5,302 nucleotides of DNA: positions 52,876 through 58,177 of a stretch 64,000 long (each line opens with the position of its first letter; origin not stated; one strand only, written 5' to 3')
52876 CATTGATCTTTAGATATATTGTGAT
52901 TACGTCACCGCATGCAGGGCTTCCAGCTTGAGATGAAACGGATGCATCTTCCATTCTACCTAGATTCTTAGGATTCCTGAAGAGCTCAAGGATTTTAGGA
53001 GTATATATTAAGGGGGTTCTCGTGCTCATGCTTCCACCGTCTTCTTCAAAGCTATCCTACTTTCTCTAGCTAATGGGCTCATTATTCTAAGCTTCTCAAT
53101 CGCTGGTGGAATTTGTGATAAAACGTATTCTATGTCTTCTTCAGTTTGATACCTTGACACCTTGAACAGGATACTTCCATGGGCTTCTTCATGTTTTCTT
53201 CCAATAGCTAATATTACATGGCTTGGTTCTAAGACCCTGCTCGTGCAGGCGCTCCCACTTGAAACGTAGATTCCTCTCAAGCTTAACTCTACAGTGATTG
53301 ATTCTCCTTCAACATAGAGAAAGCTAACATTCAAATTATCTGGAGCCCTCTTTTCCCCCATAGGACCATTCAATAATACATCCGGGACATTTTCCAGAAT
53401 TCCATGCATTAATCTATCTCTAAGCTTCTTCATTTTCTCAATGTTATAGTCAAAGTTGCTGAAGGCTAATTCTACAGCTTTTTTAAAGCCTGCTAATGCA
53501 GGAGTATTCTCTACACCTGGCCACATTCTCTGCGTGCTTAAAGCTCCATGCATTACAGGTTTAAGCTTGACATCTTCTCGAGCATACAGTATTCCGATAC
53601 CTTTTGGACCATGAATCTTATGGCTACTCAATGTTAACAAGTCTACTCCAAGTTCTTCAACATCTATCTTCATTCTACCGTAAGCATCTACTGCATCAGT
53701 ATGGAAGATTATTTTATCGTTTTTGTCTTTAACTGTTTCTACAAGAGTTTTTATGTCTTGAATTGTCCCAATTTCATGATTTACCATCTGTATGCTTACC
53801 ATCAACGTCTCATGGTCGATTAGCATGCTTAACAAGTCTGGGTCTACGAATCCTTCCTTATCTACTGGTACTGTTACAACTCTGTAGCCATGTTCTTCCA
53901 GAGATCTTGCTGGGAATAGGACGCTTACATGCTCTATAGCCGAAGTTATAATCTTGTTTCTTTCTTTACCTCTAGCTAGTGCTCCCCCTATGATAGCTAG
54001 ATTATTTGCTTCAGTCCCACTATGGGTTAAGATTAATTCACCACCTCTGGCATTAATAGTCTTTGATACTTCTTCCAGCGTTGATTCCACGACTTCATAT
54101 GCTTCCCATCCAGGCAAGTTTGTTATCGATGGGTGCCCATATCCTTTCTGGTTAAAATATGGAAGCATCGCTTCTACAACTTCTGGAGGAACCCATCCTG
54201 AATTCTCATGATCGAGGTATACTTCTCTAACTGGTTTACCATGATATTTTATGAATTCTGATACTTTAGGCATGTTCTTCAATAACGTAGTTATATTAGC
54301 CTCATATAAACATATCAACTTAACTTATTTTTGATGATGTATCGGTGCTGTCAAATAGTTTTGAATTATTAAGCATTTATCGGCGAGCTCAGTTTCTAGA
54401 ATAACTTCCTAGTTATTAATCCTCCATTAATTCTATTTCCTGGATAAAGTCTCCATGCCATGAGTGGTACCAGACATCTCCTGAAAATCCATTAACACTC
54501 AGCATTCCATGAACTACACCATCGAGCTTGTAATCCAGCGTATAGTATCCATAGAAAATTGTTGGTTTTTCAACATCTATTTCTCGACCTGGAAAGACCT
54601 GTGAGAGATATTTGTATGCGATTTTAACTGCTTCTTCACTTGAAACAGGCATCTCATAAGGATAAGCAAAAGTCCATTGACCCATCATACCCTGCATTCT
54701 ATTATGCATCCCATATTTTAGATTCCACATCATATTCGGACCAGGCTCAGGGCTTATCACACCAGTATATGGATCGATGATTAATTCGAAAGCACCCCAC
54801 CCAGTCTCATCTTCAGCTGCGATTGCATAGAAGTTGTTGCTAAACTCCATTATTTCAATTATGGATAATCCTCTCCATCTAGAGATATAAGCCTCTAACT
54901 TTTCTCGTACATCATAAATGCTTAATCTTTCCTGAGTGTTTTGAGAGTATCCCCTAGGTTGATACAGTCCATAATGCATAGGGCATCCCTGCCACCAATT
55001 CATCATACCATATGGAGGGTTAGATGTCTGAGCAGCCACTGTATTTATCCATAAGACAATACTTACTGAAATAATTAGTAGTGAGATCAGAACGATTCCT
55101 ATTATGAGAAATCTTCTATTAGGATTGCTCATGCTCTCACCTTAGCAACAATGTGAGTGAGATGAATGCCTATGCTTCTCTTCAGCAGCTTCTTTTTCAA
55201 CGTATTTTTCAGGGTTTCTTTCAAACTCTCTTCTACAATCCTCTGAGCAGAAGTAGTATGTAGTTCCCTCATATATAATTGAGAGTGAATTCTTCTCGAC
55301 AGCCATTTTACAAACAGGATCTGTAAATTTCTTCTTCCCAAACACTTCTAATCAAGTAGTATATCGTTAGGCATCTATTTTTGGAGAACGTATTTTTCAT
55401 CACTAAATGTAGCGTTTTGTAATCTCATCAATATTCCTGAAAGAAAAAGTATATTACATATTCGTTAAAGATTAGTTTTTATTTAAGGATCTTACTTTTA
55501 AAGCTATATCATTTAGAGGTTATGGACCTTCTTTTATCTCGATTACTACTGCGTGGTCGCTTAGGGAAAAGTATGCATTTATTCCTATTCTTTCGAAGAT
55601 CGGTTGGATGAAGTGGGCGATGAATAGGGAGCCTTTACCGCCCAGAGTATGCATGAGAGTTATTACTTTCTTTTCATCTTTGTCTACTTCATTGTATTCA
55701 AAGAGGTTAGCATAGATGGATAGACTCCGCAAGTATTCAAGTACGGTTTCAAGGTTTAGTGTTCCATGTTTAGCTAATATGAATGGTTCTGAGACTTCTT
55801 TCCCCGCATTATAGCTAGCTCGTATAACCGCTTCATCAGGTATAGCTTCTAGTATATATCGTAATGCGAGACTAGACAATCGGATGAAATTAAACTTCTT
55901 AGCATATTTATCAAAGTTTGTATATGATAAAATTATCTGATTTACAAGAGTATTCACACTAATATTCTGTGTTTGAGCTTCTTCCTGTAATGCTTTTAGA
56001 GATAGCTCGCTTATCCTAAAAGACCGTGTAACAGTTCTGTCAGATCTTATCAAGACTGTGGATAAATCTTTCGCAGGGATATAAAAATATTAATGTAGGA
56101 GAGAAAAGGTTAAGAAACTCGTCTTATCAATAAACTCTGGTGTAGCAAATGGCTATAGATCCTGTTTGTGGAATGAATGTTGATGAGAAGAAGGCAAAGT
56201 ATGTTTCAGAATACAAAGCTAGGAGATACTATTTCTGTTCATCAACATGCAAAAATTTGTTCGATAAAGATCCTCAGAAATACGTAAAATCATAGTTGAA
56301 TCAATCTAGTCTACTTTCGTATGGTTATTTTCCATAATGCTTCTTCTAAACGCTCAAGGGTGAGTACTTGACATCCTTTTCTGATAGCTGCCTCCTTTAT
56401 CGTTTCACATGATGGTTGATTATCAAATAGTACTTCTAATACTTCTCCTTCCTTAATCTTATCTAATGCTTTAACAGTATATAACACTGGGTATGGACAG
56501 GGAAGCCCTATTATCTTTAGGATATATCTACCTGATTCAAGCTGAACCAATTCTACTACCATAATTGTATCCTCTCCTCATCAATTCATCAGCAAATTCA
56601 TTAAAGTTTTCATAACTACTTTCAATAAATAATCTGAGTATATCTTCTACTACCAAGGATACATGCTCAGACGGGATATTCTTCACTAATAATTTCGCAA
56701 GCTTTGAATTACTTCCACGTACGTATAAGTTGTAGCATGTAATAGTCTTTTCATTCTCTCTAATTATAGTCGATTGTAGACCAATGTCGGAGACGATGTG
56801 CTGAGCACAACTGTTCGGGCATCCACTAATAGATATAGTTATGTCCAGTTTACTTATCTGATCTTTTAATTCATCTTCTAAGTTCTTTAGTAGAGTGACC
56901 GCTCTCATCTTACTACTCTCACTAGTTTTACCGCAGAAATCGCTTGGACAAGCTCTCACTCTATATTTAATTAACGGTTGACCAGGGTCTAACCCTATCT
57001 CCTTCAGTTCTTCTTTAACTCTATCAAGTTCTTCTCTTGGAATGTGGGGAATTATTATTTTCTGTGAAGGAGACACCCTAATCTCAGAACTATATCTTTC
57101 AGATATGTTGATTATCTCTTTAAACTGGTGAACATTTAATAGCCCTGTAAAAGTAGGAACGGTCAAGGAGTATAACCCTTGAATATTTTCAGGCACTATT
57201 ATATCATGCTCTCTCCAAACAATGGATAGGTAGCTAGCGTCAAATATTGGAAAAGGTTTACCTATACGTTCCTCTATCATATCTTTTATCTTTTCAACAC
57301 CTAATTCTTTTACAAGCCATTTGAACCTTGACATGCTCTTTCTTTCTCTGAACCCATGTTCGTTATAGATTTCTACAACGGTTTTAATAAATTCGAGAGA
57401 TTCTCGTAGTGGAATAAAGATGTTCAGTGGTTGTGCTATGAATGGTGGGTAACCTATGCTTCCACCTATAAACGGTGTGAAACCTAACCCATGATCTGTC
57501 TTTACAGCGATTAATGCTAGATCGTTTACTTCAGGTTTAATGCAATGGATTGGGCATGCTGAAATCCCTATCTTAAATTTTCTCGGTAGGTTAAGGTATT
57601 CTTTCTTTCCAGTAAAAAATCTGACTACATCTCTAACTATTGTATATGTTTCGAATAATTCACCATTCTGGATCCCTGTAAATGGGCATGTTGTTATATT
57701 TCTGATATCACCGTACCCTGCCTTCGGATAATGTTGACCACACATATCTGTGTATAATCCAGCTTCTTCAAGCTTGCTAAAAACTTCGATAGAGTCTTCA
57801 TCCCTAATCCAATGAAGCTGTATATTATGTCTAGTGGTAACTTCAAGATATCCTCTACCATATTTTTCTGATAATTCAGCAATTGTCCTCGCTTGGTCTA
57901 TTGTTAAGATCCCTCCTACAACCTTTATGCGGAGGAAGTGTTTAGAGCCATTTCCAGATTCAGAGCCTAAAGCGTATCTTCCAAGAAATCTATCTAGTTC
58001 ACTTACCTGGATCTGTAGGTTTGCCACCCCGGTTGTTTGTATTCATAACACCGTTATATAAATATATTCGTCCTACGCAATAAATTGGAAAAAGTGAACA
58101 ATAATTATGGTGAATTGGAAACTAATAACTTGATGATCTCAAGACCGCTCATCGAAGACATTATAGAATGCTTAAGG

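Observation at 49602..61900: Sulfur-trafficking supercluster: CysO-type protein thiocarboxylate carrier + E1 with two candidate PLP sulfhydrylases (CysM-like and ThrC-like), a sulfite reductase and IscS/IscU/SufS/TusA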

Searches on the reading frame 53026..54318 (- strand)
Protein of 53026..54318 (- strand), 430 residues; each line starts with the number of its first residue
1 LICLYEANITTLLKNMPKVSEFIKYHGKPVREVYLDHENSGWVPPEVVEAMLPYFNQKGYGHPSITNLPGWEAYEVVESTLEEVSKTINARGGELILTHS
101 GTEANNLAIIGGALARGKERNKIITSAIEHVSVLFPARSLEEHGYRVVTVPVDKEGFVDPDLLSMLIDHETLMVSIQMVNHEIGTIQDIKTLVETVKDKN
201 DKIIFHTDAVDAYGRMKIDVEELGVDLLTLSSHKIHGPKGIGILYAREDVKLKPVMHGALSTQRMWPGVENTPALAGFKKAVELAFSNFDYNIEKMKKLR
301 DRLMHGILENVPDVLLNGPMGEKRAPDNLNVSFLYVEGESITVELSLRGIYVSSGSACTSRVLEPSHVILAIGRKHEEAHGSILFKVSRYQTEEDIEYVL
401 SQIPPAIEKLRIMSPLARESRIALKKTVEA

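Call 3: search_protein_families(library=pfam, proteins=[window:53026-54318:-], max_evalue=0.01)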
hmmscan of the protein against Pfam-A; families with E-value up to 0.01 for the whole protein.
window:53026-54318:- (430 aa): 2 families
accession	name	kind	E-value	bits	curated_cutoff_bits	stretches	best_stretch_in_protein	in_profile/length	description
PF00266.25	Aminotran_5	-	3.9e-65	220.7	21.5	1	33-399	1-371/371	Aminotransferase class-V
PF06838.17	Met_gamma_lyase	-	0.00025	20.2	24.2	1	138-234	123-223/405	Methionine gamma-lyase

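Call 11: search_protein_families(library=ncbifam, proteins=[window:53026-54318:-], max_evalue=0.001)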
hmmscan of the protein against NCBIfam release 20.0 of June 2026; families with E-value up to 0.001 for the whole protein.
window:53026-54318:- (430 aa): 24 families
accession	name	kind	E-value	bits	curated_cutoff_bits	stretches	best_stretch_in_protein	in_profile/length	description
TIGR03402.1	FeS_nifS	equivalog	6.2e-122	407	530.75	1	33-416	1-379/379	cysteine desulfurase NifS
NF010611.0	PRK14012.1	equivalog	3.2e-102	342.5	548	1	33-417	7-389/406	IscS subfamily cysteine desulfurase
TIGR02006.1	IscS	equivalog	4.4e-102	342.1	643.2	1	33-417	5-385/402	IscS subfamily cysteine desulfurase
TIGR03403.1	nifS_epsilon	equivalog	3e-82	276.5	587.7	1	33-414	1-380/382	NifS family cysteine desulfurase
TIGR03235.1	DNA_S_dndA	equivalog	1.3e-79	268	480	1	34-385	1-351/353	cysteine desulfurase DndA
NF002806.0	PRK02948.1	subfamily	2.9e-68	230.6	304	1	33-403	2-368/381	IscS subfamily cysteine desulfurase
TIGR01979.1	sufS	subfamily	1e-37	130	475.1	1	25-364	14-367/403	SufS family cysteine desulfurase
TIGR01977.1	am_tr_V_EF2568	hypoth_equivalog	5.7e-32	111.1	377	1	33-402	1-372/376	cysteine desulfurase family protein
NF006791.0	PRK09295.1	equivalog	1.5e-26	93.4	661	1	27-250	21-242/406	cysteine desulfurase SufS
TIGR01976.1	am_tr_V_VC1184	hypoth_equivalog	1.7e-25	90.1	352.35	1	31-306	18-311/401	cysteine desulfurase-like protein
NF041166.1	f2_encap_cargo1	exception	7.5e-24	84.8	800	1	33-250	247-464/623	family 2A encapsulin nanocompartment cargo protein cysteine desulfurase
NF008126.0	PRK10874.1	equivalog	1e-21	77.5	607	1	32-250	20-238/401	cysteine desulfurase CsdA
TIGR03392.1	FeS_syn_CsdA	equivalog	2.2e-21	76.5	493.6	1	31-250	16-235/398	cysteine desulfurase CsdA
NF040779.1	Sec_lyase_SclA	exception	2.8e-16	59.4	525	1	46-259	15-226/378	selenocysteine lyase SclA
TIGR04343.1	egtE_PLP_lyase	equivalog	4.7e-09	35.5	400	1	140-259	112-230/370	ergothioneine biosynthesis PLP-dependent enzyme EgtE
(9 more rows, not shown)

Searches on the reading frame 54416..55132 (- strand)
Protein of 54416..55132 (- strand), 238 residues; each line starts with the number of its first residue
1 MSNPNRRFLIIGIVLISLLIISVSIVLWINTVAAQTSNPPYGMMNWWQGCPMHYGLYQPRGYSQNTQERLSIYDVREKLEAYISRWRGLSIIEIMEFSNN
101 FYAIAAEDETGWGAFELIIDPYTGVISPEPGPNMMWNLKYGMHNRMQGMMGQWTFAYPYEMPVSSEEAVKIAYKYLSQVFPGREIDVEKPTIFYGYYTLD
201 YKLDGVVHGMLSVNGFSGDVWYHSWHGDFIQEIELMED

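Call 3: search_protein_families(library=pfam, proteins=[window:54416-55132:-], max_evalue=0.01)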
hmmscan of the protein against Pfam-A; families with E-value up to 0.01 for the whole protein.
window:54416-55132:- (238 aa): 1 family
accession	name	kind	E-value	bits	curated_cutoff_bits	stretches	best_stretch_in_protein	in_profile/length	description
PF03413.25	PepSY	-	0.0038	17.9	24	0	162-192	1-27/60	Peptidase propeptide and YPEB domain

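Call 70: search_protein_families(library=pfam, proteins=[window:54416-55132:-], max_evalue=5)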
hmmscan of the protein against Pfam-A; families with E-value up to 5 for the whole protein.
window:54416-55132:- (238 aa): 1 family
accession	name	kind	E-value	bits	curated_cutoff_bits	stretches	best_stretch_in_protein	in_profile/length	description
PF03413.25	PepSY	-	0.0038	17.9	24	1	162-192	1-27/60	Peptidase propeptide and YPEB domain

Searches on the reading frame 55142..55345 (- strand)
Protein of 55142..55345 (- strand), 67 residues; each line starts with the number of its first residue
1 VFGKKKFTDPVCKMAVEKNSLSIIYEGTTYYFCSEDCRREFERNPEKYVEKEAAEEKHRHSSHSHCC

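Call 3: search_protein_families(library=pfam, proteins=[window:55142-55345:-], max_evalue=0.01)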
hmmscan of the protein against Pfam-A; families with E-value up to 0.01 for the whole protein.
window:55142-55345:- (67 aa): 5 families
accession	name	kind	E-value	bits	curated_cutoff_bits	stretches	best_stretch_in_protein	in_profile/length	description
PF04945.19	YHS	-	2.7e-16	59.7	30.3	1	8-50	2-45/47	YHS domain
PF24273.1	TRASH_HVO_1752_C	-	0.00061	20.3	27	1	11-46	6-41/47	HVO_1752, C-terminal TRASH domain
PF04570.20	zf-FLZ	-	0.002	18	23.4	1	11-40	18-46/54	zinc-finger of the FCS-type, C2-C2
PF06467.20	zf-FCS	-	0.0046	17.2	22.4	1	25-41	23-39/39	MYM-type Zinc finger with FCS sequence motif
PF12018.13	FAP206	-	0.0046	16.8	33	1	23-51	222-250/272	Domain of unknown function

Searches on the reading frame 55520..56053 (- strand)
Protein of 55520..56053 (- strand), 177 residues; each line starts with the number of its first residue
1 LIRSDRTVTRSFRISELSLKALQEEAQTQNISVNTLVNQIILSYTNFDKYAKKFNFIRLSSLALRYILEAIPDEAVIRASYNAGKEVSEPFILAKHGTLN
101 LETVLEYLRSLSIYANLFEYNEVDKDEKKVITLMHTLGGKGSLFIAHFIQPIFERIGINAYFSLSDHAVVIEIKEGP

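Call 3: search_protein_families(library=pfam, proteins=[window:55520-56053:-], max_evalue=0.01)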
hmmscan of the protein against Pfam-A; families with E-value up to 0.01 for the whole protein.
window:55520-56053:- (177 aa): 1 family
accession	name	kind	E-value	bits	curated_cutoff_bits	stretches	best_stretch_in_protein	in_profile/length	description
PF05534.18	HicB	-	0.0083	16.5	21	0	12-41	22-51/51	HicB family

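Call 70: search_protein_families(library=pfam, proteins=[window:55520-56053:-], max_evalue=5)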
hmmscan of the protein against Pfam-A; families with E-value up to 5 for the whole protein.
window:55520-56053:- (177 aa): 5 families
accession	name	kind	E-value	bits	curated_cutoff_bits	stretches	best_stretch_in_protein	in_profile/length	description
PF05534.18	HicB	-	0.0083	16.5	21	1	12-41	22-51/51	HicB family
PF05263.17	DUF722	-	0.02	15.5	29.8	1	57-136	19-95/134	Protein of unknown function (DUF722)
PF21983.2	NikA-like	-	0.059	14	27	1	6-44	3-41/72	Mobilization protein NikA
PF24163.2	HCP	-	0.071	13.7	27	1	35-126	28-118/169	Head completion protein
PF19807.5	DUF6290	-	1.4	9.6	27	0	10-42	4-36/72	Family of unknown function (DUF6290)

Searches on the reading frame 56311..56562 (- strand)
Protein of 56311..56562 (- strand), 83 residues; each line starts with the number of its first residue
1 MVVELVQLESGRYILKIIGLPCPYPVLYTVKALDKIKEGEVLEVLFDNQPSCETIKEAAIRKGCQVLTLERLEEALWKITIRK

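Call 3: search_protein_families(library=pfam, proteins=[window:56311-56562:-], max_evalue=0.01)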
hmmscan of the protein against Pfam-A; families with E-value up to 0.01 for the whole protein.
window:56311-56562:- (83 aa): 1 family
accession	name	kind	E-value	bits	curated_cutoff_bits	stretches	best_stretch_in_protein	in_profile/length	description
PF01206.22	TusA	-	7.4e-20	71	28.6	1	15-83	3-70/70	Sulfurtransferase TusA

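Call 11: search_protein_families(library=ncbifam, proteins=[window:56311-56562:-], max_evalue=0.001)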
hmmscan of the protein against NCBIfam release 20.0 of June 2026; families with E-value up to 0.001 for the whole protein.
window:56311-56562:- (83 aa): 4 families
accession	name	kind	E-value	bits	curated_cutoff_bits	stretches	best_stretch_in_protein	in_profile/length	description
NF008242.0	PRK11018.1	equivalog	1.5e-14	53.4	79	1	11-71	7-67/78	sulfurtransferase-like selenium metabolism protein YedF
TIGR03527.1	selenium_YedF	equivalog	4.6e-10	39.7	110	1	18-82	4-67/194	sulfurtransferase-like selenium metabolism protein YedF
NF041048.1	TusA_like_YeeD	exception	3.8e-08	32.9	147.5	1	15-83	4-72/72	thiosulfate utilization sulfurtransferase TsuB/YeeD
NF001423.0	PRK00299.1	equivalog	6e-05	22.8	78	1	13-51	10-47/82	sulfurtransferase TusA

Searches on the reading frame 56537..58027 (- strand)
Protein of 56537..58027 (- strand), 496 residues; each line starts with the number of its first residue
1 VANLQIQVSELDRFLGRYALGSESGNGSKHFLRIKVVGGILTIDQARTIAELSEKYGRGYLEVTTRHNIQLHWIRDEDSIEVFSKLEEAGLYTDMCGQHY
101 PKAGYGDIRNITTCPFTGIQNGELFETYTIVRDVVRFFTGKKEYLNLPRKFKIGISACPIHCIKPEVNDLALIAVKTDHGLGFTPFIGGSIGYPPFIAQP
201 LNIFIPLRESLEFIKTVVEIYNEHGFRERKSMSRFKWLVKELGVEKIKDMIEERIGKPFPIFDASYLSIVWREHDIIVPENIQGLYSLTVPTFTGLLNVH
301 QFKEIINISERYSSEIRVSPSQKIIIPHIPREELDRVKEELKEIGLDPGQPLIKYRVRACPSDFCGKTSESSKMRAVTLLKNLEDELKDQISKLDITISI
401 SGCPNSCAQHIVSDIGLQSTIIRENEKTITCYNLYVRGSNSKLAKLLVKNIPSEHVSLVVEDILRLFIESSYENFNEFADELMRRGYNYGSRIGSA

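Call 3: search_protein_families(library=pfam, proteins=[window:56537-58027:-], max_evalue=0.01)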
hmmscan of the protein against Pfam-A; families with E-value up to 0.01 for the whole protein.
window:56537-58027:- (496 aa): 2 families
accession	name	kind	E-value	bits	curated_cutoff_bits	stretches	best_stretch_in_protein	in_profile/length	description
PF01077.27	NIR_SIR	-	2.8e-47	160.5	27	2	107-258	4-157/158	Nitrite and sulphite reductase 4Fe-4S domain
PF03460.22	NIR_SIR_ferr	-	3.8e-32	110.3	24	2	28-89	7-69/69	Nitrite/Sulfite reductase ferredoxin-like half domain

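Call 11: search_protein_families(library=ncbifam, proteins=[window:56537-58027:-], max_evalue=0.001)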
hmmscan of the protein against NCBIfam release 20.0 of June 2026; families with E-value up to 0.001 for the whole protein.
window:56537-58027:- (496 aa): 11 families
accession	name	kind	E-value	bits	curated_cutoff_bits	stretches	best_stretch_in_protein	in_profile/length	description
NF007125.0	PRK09566.1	equivalog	1e-75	255.1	594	1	28-464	64-502/513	ferredoxin--nitrite reductase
NF007126.0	PRK09567.1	equivalog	9.7e-65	218.8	523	1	30-480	117-576/595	NirA family protein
NF010029.0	PRK13504.1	equivalog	2.1e-45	155.1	457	2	147-480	215-559/575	NADPH-dependent assimilatory sulfite reductase hemoprotein subunit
TIGR02435.1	CobG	equivalog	6.5e-36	124.1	234.8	1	31-417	19-381/388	precorrin-3B synthase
TIGR02041.1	CysI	equivalog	2e-34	119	756.55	2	146-486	193-539/541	assimilatory sulfite reductase (NADPH) hemoprotein subunit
TIGR02042.1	sir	equivalog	3e-28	98.3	731.5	1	146-481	222-568/581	sulfite reductase, ferredoxin dependent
TIGR02374.1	nitri_red_nirB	equivalog_domain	5.4e-25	87.9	578.35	2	35-253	565-763/794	nitrite reductase large subunit NirB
TIGR02912.1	sulfite_red_C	equivalog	1.7e-18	66.7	324.1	2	29-176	20-162/314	sulfite reductase subunit C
TIGR02064.1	dsrA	equivalog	4.6e-15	55.4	392.85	2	15-175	65-222/402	dissimilatory-type sulfite reductase subunit alpha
TIGR02066.1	dsrB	equivalog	2.3e-14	53.2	341.5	2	39-177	39-170/341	dissimilatory-type sulfite reductase subunit beta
NF011565.0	PRK14989.1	subfamily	1.2e-10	40.1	883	2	35-201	570-720/847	nitrite reductase large subunit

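Call 54: search_solved_structures(query=window:56537-58027:-, max_evalue=1e-10, show_alignments=1)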
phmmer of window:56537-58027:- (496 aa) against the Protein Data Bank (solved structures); distinct sequences matched with E-value up to 1e-10: 20.
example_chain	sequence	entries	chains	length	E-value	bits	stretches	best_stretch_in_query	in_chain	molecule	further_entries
1zj8_A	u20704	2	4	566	2.8e-52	181.1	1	29-469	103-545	Probable ferredoxin-dependent nitrite reductase NirA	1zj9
3b0h_A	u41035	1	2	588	9.5e-45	156.3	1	29-464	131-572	Nitrite reductase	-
3vlx_A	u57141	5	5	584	3.4e-43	151.2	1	28-464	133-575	Nitrite reductase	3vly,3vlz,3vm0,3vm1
3b0n_A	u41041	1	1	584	4.4e-43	150.8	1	28-464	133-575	Nitrite reductase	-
3b0g_A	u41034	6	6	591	1.5e-42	149.1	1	28-464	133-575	Nitrite reductase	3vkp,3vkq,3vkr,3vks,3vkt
3b0j_A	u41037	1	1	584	1.7e-42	148.8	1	28-464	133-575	Nitrite reductase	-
3b0m_A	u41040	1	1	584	1.8e-42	148.7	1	28-464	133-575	Nitrite reductase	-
2akj_A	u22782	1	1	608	2.1e-42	148.6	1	29-464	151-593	Ferredoxin--nitrite reductase, chloroplast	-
3b0l_A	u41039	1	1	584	2.4e-42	148.4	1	28-464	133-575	Nitrite reductase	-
5h8v_A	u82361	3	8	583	4.9e-23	84.7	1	147-461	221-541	Sulfite reductase [ferredoxin], chloroplastic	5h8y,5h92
6c3y_A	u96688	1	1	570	9.6e-17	63.9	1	146-464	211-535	Sulfite reductase [NADPH] hemoprotein beta-component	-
4htr_A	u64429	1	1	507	1.1e-16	63.8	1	146-465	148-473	Sulfite reductase [NADPH] hemoprotein beta-component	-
1aop_A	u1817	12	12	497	1.1e-16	63.8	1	146-465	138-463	SULFITE REDUCTASE HEMOPROTEIN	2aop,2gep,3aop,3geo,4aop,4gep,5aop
6c3x_A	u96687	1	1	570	1.1e-16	63.7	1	146-465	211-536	Sulfite reductase [NADPH] hemoprotein beta-component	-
6c3z_A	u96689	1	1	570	1.6e-16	63.2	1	146-465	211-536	Sulfite reductase [NADPH] hemoprotein beta-component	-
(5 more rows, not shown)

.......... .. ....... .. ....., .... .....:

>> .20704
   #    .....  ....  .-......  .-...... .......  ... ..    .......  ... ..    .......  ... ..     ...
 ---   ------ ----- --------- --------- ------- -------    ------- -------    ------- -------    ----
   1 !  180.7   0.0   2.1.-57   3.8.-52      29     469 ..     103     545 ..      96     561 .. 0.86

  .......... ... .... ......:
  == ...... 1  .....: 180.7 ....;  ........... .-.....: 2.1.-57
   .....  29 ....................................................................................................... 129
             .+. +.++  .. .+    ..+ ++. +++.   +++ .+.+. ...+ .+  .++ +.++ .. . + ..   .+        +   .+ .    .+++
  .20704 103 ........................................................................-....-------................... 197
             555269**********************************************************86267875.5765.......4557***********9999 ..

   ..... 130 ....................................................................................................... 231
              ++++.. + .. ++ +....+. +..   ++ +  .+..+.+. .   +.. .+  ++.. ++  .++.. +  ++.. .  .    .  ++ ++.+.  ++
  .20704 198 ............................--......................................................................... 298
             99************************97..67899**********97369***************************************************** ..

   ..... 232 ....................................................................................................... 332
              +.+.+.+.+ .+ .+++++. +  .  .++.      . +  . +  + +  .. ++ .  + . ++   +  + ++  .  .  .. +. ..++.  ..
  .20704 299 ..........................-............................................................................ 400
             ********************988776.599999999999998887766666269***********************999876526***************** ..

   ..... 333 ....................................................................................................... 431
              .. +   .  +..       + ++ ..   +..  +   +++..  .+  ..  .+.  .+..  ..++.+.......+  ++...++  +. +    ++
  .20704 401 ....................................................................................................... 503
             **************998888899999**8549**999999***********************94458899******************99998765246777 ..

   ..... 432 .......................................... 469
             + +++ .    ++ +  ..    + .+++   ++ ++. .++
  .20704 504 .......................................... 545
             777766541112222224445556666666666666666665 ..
